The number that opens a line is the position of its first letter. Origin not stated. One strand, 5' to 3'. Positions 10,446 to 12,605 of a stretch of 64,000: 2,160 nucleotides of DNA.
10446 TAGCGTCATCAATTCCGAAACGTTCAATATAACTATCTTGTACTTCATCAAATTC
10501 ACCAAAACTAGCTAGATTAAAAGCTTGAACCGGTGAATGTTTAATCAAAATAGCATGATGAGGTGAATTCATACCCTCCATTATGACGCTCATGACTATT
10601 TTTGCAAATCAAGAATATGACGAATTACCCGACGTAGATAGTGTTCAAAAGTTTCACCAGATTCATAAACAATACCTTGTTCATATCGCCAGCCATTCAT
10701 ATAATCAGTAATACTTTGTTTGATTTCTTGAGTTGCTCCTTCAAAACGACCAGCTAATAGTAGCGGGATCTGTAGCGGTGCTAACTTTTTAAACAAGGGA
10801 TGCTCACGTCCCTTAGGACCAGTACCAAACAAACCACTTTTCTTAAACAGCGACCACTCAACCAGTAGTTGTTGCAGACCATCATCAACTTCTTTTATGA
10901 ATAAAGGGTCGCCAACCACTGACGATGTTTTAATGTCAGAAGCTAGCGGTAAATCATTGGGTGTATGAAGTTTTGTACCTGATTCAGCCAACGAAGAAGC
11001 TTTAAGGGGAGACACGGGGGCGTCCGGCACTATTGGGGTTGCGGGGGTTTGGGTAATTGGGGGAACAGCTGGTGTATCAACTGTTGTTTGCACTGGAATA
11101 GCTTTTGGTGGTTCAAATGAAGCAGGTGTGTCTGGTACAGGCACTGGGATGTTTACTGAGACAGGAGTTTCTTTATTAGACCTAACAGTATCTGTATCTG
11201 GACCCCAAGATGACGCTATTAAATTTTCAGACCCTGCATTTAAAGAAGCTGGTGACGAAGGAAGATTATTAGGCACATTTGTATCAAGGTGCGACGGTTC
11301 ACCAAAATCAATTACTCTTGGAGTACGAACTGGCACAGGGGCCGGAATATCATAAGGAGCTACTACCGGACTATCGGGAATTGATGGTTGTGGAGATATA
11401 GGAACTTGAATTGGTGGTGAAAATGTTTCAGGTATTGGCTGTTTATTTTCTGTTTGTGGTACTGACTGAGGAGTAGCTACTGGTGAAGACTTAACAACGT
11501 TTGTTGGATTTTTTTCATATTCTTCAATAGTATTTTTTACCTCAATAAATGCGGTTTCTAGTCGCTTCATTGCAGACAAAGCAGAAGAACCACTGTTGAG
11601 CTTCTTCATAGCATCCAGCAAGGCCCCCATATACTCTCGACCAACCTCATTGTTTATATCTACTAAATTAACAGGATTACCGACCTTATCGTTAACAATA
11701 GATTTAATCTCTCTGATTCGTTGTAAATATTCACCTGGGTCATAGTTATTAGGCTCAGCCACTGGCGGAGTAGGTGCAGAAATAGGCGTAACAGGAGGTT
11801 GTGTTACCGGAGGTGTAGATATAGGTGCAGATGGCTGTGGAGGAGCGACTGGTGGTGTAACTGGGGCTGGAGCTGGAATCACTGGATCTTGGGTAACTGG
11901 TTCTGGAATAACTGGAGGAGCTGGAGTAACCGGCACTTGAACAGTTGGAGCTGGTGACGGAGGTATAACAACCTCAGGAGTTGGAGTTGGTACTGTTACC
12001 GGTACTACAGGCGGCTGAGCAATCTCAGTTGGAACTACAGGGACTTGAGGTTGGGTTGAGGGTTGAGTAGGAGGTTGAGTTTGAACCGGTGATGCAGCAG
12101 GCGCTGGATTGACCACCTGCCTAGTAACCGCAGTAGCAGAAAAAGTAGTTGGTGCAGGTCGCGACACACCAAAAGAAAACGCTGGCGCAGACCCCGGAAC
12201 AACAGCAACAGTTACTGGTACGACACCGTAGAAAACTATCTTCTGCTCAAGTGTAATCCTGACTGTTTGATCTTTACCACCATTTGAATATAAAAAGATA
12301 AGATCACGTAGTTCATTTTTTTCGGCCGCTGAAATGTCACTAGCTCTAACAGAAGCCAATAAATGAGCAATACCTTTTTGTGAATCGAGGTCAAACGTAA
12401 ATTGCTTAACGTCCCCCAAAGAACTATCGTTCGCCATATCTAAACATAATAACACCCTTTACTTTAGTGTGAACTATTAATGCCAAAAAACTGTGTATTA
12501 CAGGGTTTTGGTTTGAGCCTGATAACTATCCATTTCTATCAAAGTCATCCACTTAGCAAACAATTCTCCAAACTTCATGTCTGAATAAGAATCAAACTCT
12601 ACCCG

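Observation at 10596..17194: Three co-oriented, uncharacterised large genes: soluble TrwB/VirD4/HerA-like ATPase + poly-acidic coiled-coil protein + proline-rich protein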

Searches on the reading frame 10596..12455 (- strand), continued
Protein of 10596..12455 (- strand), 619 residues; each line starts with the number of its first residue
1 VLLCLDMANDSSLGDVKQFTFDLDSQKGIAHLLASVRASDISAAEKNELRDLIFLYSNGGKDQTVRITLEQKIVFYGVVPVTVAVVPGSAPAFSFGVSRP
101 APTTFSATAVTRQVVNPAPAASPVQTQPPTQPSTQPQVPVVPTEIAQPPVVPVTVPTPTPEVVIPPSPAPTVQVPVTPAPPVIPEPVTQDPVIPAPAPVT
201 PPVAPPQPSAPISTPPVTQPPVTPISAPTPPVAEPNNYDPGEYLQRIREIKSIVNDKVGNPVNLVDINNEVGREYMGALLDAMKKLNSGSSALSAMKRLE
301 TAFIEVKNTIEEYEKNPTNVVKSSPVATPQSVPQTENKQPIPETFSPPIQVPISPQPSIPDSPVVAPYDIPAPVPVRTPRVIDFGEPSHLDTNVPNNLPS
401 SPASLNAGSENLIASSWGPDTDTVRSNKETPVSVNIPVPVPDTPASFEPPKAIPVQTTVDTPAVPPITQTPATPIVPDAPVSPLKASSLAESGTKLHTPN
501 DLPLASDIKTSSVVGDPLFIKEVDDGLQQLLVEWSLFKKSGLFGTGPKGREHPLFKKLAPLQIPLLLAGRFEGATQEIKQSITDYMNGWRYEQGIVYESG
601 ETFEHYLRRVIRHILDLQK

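Call 111: find_encoding_contigs(protein=P0469, flank=9000, max_places=1)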
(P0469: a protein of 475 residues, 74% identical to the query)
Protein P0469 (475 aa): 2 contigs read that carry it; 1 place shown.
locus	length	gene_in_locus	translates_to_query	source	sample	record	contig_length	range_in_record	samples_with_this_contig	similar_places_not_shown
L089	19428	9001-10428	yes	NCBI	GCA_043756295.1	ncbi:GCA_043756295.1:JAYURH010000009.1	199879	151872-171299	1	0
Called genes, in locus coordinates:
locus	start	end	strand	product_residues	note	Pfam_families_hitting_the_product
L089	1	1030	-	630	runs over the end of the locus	-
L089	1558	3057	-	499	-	PF01381:HTH_3, PF12844:HTH_19 (weak), PF13560:HTH_31, PF00275:EPSP_synthase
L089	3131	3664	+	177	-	PF14083:PGDYG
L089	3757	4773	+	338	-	PF06723:MreB_Mbl, PF00022:Actin (weak), PF00012:HSP70, PF14450:FtsA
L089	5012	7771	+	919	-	PF26449:DUF8128, PF01935:DUF87 (weak)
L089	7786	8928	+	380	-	-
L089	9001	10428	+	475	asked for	-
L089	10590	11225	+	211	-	PF13177:DNA_pol3_delta2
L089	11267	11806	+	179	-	PF01765:RRF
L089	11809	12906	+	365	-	PF02163:Peptidase_M50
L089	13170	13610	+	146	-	PF10517:DM13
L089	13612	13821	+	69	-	PF13560:HTH_31, PF12844:HTH_19, PF01381:HTH_3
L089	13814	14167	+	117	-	-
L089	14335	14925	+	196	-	PF00085:Thioredoxin, PF13098:Thioredoxin_2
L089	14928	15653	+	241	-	PF13386:DsbD_2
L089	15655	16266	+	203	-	PF00578:AhpC-TSA, PF08534:Redoxin, PF00255:GSHPx (weak), PF13905:Thioredoxin_8 (weak)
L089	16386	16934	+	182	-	PF04279:IspA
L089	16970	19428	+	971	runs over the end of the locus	-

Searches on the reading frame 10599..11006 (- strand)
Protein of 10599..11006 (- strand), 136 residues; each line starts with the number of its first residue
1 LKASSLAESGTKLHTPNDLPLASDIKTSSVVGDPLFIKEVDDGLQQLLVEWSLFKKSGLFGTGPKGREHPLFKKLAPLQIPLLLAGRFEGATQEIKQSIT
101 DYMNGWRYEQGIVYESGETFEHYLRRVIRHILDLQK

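Call 16: find_homologous_proteins(query=window:10599-11006:-)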
Query seq(136 aa) (136 aa): 94 proteins with E <= 0.001 among 109 candidates.
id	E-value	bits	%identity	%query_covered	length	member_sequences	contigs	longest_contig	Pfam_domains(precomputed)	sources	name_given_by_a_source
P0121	1.8e-67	243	81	99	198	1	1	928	-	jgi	-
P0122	1.8e-67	243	83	99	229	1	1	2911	-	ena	-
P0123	4.1e-67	242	81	98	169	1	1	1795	-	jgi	-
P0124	1.8e-66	240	82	99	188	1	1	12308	-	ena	-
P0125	1.9e-65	237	79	98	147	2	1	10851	-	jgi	jgi:hypothetical protein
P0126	1.9e-65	237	78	99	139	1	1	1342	-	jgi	jgi:hypothetical protein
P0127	8.0e-65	235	81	99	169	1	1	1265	-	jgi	jgi:hypothetical protein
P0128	4.4e-63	229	77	98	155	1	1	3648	-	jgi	jgi:hypothetical protein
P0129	6.1e-63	229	76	98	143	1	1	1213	-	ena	-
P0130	1.7e-62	227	77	98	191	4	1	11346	-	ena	-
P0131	7.7e-62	225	74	98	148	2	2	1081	-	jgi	jgi:hypothetical protein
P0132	1.3e-61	224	74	100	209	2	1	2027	-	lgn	-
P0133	7.9e-61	222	76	98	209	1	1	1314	-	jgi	jgi:hypothetical protein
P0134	1.8e-60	221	78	92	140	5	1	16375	-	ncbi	-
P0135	2.1e-60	220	79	90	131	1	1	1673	-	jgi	jgi:hypothetical protein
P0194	1.6e-39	153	63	79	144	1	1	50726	-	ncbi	-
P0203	3.3e-37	145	65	77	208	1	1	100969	-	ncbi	ncbi:MAG: hypothetical protein R3B69_02510 [Candidatus Paceibacterota bacterium]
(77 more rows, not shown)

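Call 46: search_solved_structures(query=A2, max_evalue=10)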
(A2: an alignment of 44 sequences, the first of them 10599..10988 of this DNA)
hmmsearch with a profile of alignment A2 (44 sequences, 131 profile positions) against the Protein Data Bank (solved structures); distinct sequences matched with E-value up to 10: 5.
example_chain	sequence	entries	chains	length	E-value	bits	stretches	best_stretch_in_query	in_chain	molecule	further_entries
1um8_A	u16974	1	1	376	0.33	13.8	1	60-107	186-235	ATP-dependent Clp protease ATP-binding subunit clpX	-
5ojf_A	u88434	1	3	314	0.88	12.4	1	49-96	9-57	Kinesin light chain 2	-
8dmh_F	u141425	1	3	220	1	12.2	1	76-109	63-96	18.5C-M28 Fab Heavy Chain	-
6p91_H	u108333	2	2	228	1.1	12.1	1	76-109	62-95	Fab 18.5C Antibody heavy chain | 18.5C Fab Heavy Chain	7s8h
7ul7_E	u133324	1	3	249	1.4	11.8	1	76-109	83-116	18.5C-M30 Fab Heavy Chain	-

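Call 112: find_encoding_contigs(protein=P0203, flank=9000, max_places=1)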
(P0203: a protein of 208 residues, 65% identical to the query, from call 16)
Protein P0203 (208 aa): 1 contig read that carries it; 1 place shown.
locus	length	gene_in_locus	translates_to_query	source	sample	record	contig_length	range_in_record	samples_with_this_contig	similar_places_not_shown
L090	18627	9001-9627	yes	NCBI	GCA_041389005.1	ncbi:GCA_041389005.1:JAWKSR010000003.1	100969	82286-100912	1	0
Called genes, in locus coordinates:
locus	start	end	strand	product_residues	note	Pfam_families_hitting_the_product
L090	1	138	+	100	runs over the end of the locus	PF00462:Glutaredoxin, PF02798:GST_N (weak), PF05768:Glrx-like (weak), PF13417:GST_N_3, PF13409:GST_N_2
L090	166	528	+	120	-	PF02482:Ribosomal_S30AE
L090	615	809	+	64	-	PF18930:DUF5679 (weak)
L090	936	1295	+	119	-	PF02482:Ribosomal_S30AE (weak)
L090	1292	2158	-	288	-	PF00551:Formyl_trans_N, PF02911:Formyl_trans_C (faint)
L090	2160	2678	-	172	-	PF01327:Pep_deformylase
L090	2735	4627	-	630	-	-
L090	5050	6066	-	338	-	PF00275:EPSP_synthase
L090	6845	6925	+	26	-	PF06723:MreB_Mbl (weak)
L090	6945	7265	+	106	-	PF00012:HSP70, PF06723:MreB_Mbl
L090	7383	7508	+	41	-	-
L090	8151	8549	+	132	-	-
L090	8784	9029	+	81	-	-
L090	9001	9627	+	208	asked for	-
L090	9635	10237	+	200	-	PF13177:DNA_pol3_delta2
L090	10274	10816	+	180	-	PF01765:RRF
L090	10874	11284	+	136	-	PF02163:Peptidase_M50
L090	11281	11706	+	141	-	PF17820:PDZ_6 (weak)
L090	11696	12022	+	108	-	PF02163:Peptidase_M50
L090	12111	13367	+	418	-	PF00587:tRNA-synt_2b, PF03129:HGTP_anticodon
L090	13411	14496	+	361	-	PF06723:MreB_Mbl, PF00022:Actin (faint), PF00012:HSP70, PF14450:FtsA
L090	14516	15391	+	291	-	PF04085:MreC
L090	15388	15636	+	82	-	-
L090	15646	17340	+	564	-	PF03717:PBP_dimer, PF00905:Transpeptidase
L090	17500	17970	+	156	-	PF03449:GreA_GreB_N, PF01272:GreA_GreB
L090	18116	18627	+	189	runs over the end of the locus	PF01336:tRNA_anti-codon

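Call 113: find_encoding_contigs(protein=P0194, flank=9000, max_places=1)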
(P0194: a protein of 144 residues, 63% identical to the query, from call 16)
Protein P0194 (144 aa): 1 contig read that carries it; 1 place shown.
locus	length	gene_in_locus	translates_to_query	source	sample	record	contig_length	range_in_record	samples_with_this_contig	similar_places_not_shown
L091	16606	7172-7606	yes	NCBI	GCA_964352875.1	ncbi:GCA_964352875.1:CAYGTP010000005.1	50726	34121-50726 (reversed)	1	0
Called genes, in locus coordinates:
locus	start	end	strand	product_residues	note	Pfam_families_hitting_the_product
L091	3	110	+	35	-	?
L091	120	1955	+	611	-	-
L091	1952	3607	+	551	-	-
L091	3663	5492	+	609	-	-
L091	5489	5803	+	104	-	-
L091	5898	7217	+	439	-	-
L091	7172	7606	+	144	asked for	-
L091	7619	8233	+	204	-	PF13177:DNA_pol3_delta2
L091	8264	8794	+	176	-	PF01765:RRF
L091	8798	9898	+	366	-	PF02163:Peptidase_M50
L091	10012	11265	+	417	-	PF00587:tRNA-synt_2b, PF03129:HGTP_anticodon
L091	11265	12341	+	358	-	PF00022:Actin (faint), PF06723:MreB_Mbl, PF00012:HSP70, PF14450:FtsA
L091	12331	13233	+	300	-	PF04085:MreC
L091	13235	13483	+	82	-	-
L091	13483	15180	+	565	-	PF03717:PBP_dimer, PF00905:Transpeptidase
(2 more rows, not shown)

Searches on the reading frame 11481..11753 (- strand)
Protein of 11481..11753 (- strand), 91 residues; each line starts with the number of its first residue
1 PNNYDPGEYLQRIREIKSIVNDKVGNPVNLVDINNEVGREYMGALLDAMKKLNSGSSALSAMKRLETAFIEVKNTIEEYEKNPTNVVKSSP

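Call 64: search_solved_structures(query=A5, max_evalue=10)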
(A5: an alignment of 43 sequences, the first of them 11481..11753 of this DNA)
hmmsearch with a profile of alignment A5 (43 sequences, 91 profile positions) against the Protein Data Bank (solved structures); distinct sequences matched with E-value up to 10: 16.
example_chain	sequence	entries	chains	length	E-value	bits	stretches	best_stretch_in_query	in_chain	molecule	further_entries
6jlb_A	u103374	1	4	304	0.054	16.6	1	29-82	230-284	Lamin A/C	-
6jpm_A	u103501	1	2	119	0.062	16.4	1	40-79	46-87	Odorant binding protein 4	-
5zuv_A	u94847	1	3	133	0.18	14.9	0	57-75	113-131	Spike glycoprotein,Spike glycoprotein,inhibitor EK1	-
2lv4_A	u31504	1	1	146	0.28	14.3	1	14-46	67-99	Putative outer membrane or exported protein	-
3itl_A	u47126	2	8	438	0.65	13.1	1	22-79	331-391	L-rhamnose isomerase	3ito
3itt_A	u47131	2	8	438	0.66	13.1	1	22-79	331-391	L-rhamnose isomerase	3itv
4r3q_A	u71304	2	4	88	0.73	12.9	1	54-83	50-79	Synaptonemal complex central element protein 3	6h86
4exk_A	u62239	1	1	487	0.77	12.9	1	14-46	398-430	Maltose-binding periplasmic protein, uncharacterized protein chimera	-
2hcv_A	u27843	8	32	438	0.77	12.9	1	23-79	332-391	L-rhamnose isomerase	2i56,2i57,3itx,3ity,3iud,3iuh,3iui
4gji_A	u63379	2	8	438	0.77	12.9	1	23-79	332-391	L-rhamnose isomerase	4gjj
3m0y_A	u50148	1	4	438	0.79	12.8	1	23-79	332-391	L-rhamnose isomerase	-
3m0h_A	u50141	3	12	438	0.86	12.7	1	23-79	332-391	L-rhamnose isomerase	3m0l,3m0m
3m0v_A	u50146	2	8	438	0.86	12.7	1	23-79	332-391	L-rhamnose isomerase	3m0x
8at3_E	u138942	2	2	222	0.96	12.6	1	5-22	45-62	HAUS augmin like complex subunit 2 L homeolog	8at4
8r2o_A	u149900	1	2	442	2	11.5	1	32-89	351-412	Maltodextrin-binding protein,Huntingtin, myristoylated N-terminal fragment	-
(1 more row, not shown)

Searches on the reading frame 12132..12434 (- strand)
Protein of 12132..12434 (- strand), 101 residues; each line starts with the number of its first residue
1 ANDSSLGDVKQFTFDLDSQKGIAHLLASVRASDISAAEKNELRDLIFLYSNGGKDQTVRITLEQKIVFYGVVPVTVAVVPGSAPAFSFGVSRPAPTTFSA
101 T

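Call 65: search_solved_structures(query=A4, max_evalue=10)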
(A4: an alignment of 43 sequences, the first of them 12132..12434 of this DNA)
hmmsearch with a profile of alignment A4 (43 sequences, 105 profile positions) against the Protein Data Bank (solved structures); distinct sequences matched with E-value up to 10: 9.
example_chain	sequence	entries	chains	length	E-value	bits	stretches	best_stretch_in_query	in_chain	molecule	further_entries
3n5l_A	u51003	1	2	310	0.011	19.3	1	33-67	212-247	Binding protein component of ABC phosphonate transporter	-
5ieu_A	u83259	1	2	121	0.43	14.2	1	22-44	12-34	Bacterial proteasome activator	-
5lfj_A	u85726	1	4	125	0.56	13.8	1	22-44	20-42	Bacterial proteasome activator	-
5iet_B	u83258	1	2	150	0.57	13.8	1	22-44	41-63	Bacterial proteasome activator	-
5lfp_A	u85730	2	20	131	0.6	13.7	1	22-44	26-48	Bacterial proteasome activator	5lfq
6bgl_B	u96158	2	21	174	0.9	13.1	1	22-44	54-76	Bacterial proteasome activator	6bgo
5lzp_1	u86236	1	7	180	0.95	13.1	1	22-44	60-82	Bacterial proteasome activator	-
8rgx_A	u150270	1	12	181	0.96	13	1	22-44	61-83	Bacterial proteasome activator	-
5k9z_A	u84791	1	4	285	1.7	12.3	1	16-69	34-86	Putative short-chain dehydrogenase/reductase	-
